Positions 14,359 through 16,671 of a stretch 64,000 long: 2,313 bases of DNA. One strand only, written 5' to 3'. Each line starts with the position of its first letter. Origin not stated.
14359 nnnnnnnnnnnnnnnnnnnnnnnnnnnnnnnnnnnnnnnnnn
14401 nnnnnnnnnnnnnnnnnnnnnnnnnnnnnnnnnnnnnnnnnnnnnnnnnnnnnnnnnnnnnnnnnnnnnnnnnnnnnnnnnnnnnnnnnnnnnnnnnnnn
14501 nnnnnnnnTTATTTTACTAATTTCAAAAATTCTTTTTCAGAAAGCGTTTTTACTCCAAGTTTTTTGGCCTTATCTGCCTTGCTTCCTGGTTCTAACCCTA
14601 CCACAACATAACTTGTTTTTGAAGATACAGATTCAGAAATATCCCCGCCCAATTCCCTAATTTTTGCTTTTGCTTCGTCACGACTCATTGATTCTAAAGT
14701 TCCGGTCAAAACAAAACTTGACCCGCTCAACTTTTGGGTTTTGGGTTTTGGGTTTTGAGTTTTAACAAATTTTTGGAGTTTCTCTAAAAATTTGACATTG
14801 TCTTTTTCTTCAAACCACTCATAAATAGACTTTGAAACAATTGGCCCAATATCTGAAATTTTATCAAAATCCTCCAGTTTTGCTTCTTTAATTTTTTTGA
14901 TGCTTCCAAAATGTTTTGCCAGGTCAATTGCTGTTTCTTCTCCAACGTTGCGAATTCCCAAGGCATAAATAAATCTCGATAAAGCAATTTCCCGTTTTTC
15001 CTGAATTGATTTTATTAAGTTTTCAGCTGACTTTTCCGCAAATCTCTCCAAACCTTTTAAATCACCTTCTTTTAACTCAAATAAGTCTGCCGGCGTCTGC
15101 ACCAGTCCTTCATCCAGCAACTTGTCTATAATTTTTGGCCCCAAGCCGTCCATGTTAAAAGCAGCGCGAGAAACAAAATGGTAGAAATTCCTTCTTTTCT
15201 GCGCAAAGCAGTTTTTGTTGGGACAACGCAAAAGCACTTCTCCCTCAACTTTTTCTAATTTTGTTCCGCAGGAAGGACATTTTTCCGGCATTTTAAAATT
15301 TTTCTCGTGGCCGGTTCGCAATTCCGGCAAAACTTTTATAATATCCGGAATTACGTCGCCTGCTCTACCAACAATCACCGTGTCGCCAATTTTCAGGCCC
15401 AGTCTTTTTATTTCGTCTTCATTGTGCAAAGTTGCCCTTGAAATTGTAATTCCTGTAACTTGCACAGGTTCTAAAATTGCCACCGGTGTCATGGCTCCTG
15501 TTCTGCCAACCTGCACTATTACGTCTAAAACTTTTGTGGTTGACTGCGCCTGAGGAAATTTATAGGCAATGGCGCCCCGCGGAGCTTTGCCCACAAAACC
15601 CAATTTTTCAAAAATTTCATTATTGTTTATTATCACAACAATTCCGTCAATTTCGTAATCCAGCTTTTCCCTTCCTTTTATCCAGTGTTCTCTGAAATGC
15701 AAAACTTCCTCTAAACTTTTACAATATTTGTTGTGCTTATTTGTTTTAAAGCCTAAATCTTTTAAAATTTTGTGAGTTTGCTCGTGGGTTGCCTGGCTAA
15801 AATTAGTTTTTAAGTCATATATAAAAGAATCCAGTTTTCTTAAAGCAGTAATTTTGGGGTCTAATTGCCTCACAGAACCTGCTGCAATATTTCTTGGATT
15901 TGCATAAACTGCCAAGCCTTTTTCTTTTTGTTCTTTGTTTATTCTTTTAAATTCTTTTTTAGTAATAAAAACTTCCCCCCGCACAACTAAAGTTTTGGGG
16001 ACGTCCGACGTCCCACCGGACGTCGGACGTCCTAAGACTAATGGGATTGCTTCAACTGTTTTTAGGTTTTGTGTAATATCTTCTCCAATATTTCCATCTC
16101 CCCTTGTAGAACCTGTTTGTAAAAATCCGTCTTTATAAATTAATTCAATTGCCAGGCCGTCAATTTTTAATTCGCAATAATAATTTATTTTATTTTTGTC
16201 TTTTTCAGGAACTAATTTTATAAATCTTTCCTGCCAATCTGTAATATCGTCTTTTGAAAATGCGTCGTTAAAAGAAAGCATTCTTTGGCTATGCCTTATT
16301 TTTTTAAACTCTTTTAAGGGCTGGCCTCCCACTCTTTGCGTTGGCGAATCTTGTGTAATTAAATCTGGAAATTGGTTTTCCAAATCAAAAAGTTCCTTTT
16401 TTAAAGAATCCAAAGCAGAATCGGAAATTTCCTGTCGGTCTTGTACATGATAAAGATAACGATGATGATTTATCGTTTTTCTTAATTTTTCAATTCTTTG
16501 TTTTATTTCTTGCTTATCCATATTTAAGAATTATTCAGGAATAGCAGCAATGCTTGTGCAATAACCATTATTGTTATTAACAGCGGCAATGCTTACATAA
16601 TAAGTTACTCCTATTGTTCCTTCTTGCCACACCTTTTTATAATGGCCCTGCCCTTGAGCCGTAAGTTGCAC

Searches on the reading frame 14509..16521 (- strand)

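Call 102: search_protein_families(library=pfam, proteins=[window:14509-16521:-], max_evalue=0.001)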
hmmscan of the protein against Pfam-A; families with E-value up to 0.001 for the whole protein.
window:14509-16521:- (670 aa): 8 families
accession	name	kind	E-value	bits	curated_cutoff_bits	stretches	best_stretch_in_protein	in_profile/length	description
PF01653.23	DNA_ligase_aden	-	1.8e-88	296.8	27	1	70-323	2-251/253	NAD-dependent DNA ligase adenylation domain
PF03120.22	DNA_ligase_OB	-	1.6e-32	111.6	32.9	1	328-405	1-78/79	NAD-dependent DNA ligase OB-fold domain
PF12826.13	HHH_2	-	7.5e-22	77.7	27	1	516-577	1-62/64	Helix-hairpin-helix motif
PF00533.33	BRCT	-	9.4e-16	58.3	21.3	1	594-668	2-77/78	BRCA1 C Terminus (BRCT) domain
PF14520.12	HHH_5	-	1.5e-12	48.2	27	1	457-508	7-57/57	Helix-hairpin-helix domain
PF03119.21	DNA_ligase_ZBD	-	2.5e-10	40.5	25.8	1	414-438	1-25/27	NAD-dependent DNA ligase C4 zinc finger domain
PF22745.1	Nlig-Ia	-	1.2e-07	32.7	27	1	6-56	2-52/92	DNA ligase-like, N-terminal NAD+-binding domain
PF12738.14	PTCB-BRCT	-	5e-06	26.9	22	1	609-661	8-60/63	twin BRCT domain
